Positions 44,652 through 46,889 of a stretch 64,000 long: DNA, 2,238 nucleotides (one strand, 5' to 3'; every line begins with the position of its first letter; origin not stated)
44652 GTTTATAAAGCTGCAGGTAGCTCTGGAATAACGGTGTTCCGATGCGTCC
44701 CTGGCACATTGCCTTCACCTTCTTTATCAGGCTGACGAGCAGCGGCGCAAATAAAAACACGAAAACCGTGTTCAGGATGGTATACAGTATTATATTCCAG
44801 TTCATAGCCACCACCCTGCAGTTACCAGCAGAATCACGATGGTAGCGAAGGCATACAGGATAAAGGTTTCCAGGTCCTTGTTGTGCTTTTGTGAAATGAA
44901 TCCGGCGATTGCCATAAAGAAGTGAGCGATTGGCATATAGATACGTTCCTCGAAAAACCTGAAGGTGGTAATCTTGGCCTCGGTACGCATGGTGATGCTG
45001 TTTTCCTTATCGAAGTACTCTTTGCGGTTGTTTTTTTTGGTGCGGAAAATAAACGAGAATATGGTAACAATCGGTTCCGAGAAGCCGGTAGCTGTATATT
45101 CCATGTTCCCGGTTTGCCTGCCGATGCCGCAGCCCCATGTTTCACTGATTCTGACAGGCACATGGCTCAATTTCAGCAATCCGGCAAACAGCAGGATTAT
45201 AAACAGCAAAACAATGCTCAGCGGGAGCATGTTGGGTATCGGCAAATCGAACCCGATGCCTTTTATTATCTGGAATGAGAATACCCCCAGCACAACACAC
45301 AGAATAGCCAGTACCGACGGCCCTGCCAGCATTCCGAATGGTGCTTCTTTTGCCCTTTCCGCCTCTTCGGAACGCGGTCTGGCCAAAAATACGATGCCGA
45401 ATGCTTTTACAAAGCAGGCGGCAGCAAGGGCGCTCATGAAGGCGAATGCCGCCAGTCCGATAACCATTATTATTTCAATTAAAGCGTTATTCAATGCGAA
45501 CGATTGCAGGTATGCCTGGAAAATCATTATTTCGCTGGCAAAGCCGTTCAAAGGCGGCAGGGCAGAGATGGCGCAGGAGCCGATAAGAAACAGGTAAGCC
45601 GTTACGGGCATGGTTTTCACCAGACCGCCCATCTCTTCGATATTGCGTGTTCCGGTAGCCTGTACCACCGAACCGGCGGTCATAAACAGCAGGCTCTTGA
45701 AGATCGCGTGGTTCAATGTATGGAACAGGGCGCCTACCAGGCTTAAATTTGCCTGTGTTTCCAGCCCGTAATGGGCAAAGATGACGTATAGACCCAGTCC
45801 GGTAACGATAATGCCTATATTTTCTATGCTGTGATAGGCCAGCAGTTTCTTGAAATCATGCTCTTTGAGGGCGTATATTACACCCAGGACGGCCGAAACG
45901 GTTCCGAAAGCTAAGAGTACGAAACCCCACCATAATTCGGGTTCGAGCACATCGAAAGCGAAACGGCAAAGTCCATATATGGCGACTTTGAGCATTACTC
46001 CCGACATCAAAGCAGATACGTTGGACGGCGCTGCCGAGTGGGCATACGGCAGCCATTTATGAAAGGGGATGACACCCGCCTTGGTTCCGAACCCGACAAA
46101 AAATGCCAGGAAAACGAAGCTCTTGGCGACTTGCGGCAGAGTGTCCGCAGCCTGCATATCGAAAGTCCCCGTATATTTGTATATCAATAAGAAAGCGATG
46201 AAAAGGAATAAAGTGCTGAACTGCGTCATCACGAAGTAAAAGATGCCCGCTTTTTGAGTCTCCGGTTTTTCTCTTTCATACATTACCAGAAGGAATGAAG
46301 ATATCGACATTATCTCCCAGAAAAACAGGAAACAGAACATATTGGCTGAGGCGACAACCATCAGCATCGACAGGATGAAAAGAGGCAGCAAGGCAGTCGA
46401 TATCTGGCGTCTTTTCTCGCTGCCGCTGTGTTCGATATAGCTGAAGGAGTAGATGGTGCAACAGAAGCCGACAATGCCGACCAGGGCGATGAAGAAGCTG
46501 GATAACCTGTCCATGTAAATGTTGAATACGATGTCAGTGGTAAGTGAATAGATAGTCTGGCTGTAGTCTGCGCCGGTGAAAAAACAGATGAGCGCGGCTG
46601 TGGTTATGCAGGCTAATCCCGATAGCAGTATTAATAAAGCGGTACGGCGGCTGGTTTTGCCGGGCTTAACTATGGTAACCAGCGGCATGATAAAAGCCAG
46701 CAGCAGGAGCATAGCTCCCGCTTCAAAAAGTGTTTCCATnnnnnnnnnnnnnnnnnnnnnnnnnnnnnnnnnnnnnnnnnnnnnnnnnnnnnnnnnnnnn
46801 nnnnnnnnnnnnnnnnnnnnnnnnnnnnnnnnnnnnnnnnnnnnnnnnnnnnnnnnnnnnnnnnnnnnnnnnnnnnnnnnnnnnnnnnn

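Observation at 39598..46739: Hyf/Ech-type six-gene membrane complex with every NiFe ligand and three of four small-subunit Fe-S ligands substituted (Ehr-like, apparently cofactor-less)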

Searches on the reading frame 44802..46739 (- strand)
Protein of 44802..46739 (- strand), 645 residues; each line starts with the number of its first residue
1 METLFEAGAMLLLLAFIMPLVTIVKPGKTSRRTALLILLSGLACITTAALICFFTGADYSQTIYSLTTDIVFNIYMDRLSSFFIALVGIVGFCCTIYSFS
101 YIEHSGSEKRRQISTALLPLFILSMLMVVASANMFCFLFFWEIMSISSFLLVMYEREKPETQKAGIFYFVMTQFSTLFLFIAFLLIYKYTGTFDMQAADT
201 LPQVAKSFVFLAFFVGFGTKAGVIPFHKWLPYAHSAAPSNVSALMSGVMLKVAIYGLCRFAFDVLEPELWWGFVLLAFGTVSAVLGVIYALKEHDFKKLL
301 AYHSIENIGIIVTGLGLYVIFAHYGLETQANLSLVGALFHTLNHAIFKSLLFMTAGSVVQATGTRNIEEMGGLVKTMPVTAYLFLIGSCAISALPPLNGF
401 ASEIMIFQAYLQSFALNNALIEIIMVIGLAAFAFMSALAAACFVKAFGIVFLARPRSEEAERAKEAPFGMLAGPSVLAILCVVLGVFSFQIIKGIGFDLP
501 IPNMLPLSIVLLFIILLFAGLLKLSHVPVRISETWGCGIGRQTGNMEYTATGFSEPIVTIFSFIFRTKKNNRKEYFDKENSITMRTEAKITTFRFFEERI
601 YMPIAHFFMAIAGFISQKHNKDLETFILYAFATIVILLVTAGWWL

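Call 3: search_protein_families(library=pfam, proteins=[window:44802-46739:-], max_evalue=0.01)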
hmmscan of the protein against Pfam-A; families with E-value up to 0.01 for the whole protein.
window:44802-46739:- (645 aa): 3 families
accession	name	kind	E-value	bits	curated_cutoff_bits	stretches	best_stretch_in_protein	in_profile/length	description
PF00361.26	Proton_antipo_M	-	9e-61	206.1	21.5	1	131-421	1-286/294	NADH:quinone oxidoreductase/Mrp antiporter, TM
PF00662.26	Proton_antipo_N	-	1.9e-06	28.1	24.5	1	68-105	7-44/51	NADH-Ubiquinone oxidoreductase (complex I), chain 5 N-terminus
PF00420.29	Oxidored_q2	-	0.0044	17.2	26.1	1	117-200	6-92/95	NADH-ubiquinone/plastoquinone oxidoreductase chain 4L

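Call 4: search_protein_families(library=ncbifam, proteins=[window:44802-46739:-], max_evalue=0.01)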
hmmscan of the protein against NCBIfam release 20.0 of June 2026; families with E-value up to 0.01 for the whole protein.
window:44802-46739:- (645 aa): 71 families (the best 25 are shown)
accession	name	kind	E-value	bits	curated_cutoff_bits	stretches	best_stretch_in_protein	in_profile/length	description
NF006418.0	PRK08667.1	equivalog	4.2e-256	851.5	794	1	2-644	3-643/644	hydrogenase membrane subunit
NF005086.0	PRK06521.1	equivalog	1.3e-179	598.9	667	2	12-495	12-499/669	hydrogenase 4 subunit B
NF005958.0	PRK08042.1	equivalog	1.3e-85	288.4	727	1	45-569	45-568/608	formate hydrogenlyase subunit 3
NF006240.0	PRK08376.1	subfamily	3.7e-83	280.2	662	1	12-494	15-498/521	putative monovalent cation/H+ antiporter subunit D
NF009310.0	PRK12668.1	equivalog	4.3e-70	237.1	564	1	13-496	15-442/584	Na(+)/H(+) antiporter subunit D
NF005097.0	PRK06525.1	equivalog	7.5e-70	236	430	1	12-492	5-479/480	hydrogenase 4 subunit D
NF006419.0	PRK08668.1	equivalog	1.1e-68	232.5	617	1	45-495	36-474/613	NADH dehydrogenase subunit M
NF009288.0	PRK12648.1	equivalog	1.3e-68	232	1104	1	10-493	5-476/954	monovalent cation/H+ antiporter subunit A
NF009285.0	PRK12645.1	equivalog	4.2e-67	227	1028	1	7-488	7-493/804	Na+/H+ antiporter subunit A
TIGR00940.1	2a6301s01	subfamily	4e-66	223.8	920.45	1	68-494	65-495/793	monovalent cation:proton antiporter subunit A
NF009287.0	PRK12647.1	equivalog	1.7e-63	215.4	937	1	12-491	11-470/773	putative monovalent cation/H+ antiporter subunit A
TIGR01972.1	NDH_I_M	subfamily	5.3e-61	206.8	263.8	1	20-493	13-473/486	NADH-quinone oxidoreductase subunit M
NF009286.0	PRK12646.1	equivalog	3.9e-58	197.6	1063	1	66-482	66-487/800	DUF4040 family protein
NF005044.0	PRK06458.1-4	equivalog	1e-56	192.9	610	1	13-437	12-441/531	hydrogenase 4 subunit F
NF009290.0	PRK12650.1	equivalog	1.5e-56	191.9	980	1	61-488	64-472/966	DUF4040 family protein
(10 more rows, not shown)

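Call 36: search_solved_structures(query=window:44802-46739:-, show_alignments=3, max_evalue=1e-20)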
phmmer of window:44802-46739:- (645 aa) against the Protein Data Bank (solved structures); distinct sequences matched with E-value up to 1e-20: 50.
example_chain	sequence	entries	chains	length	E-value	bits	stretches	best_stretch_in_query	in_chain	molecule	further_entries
7z0s_C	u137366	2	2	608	6.6e-77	262.8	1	46-569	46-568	Formate hydrogenlyase subunit 3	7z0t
6cfw_H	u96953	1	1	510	4.8e-67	230.2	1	12-494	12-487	Monovalent cation/H+ antiporter subunit D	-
7qru_A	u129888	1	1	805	1.6e-53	185.6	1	55-488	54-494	Na+/H+ antiporter subunit A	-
6z16_A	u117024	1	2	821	1.6e-51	179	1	69-486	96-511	Multisubunit Na+/H+ antiporter, A subunit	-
7qru_D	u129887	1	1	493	1.7e-37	132.6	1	35-436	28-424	Na+/H+ antiporter subunit D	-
6u8y_H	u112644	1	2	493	4.6e-32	114.7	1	9-487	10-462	NADH dehydrogenase subunit N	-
6tjv_D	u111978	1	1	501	1.9e-30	109.3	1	11-445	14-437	NADH dehydrogenase subunit 4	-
4he8_L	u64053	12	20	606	2.1e-30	109.2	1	25-487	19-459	NADH-quinone oxidoreductase subunit 12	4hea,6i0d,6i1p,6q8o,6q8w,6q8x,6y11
7ar7_M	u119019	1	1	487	3e-30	108.7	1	68-431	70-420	NADH-ubiquinone oxidoreductase chain 4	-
6u8y_X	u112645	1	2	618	3.1e-30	108.6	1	76-488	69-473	NADH dehydrogenase subunit M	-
7aqw_M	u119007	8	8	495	5.1e-30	107.9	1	68-431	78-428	NADH-ubiquinone oxidoreductase chain 4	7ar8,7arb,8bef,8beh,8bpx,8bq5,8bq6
6hum_F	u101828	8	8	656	8.3e-30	107.2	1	58-435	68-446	NADH dehydrogenase subunit 5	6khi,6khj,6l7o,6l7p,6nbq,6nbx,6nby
8e73_4M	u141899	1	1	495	8.9e-30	107.1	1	68-432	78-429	Nad4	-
8e9g_L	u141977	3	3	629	1e-29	107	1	70-484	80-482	NADH-quinone oxidoreductase, L subunit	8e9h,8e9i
7d3u_A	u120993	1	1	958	1.3e-29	106.6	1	67-490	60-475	Monovalent Na+/H+ antiporter subunit A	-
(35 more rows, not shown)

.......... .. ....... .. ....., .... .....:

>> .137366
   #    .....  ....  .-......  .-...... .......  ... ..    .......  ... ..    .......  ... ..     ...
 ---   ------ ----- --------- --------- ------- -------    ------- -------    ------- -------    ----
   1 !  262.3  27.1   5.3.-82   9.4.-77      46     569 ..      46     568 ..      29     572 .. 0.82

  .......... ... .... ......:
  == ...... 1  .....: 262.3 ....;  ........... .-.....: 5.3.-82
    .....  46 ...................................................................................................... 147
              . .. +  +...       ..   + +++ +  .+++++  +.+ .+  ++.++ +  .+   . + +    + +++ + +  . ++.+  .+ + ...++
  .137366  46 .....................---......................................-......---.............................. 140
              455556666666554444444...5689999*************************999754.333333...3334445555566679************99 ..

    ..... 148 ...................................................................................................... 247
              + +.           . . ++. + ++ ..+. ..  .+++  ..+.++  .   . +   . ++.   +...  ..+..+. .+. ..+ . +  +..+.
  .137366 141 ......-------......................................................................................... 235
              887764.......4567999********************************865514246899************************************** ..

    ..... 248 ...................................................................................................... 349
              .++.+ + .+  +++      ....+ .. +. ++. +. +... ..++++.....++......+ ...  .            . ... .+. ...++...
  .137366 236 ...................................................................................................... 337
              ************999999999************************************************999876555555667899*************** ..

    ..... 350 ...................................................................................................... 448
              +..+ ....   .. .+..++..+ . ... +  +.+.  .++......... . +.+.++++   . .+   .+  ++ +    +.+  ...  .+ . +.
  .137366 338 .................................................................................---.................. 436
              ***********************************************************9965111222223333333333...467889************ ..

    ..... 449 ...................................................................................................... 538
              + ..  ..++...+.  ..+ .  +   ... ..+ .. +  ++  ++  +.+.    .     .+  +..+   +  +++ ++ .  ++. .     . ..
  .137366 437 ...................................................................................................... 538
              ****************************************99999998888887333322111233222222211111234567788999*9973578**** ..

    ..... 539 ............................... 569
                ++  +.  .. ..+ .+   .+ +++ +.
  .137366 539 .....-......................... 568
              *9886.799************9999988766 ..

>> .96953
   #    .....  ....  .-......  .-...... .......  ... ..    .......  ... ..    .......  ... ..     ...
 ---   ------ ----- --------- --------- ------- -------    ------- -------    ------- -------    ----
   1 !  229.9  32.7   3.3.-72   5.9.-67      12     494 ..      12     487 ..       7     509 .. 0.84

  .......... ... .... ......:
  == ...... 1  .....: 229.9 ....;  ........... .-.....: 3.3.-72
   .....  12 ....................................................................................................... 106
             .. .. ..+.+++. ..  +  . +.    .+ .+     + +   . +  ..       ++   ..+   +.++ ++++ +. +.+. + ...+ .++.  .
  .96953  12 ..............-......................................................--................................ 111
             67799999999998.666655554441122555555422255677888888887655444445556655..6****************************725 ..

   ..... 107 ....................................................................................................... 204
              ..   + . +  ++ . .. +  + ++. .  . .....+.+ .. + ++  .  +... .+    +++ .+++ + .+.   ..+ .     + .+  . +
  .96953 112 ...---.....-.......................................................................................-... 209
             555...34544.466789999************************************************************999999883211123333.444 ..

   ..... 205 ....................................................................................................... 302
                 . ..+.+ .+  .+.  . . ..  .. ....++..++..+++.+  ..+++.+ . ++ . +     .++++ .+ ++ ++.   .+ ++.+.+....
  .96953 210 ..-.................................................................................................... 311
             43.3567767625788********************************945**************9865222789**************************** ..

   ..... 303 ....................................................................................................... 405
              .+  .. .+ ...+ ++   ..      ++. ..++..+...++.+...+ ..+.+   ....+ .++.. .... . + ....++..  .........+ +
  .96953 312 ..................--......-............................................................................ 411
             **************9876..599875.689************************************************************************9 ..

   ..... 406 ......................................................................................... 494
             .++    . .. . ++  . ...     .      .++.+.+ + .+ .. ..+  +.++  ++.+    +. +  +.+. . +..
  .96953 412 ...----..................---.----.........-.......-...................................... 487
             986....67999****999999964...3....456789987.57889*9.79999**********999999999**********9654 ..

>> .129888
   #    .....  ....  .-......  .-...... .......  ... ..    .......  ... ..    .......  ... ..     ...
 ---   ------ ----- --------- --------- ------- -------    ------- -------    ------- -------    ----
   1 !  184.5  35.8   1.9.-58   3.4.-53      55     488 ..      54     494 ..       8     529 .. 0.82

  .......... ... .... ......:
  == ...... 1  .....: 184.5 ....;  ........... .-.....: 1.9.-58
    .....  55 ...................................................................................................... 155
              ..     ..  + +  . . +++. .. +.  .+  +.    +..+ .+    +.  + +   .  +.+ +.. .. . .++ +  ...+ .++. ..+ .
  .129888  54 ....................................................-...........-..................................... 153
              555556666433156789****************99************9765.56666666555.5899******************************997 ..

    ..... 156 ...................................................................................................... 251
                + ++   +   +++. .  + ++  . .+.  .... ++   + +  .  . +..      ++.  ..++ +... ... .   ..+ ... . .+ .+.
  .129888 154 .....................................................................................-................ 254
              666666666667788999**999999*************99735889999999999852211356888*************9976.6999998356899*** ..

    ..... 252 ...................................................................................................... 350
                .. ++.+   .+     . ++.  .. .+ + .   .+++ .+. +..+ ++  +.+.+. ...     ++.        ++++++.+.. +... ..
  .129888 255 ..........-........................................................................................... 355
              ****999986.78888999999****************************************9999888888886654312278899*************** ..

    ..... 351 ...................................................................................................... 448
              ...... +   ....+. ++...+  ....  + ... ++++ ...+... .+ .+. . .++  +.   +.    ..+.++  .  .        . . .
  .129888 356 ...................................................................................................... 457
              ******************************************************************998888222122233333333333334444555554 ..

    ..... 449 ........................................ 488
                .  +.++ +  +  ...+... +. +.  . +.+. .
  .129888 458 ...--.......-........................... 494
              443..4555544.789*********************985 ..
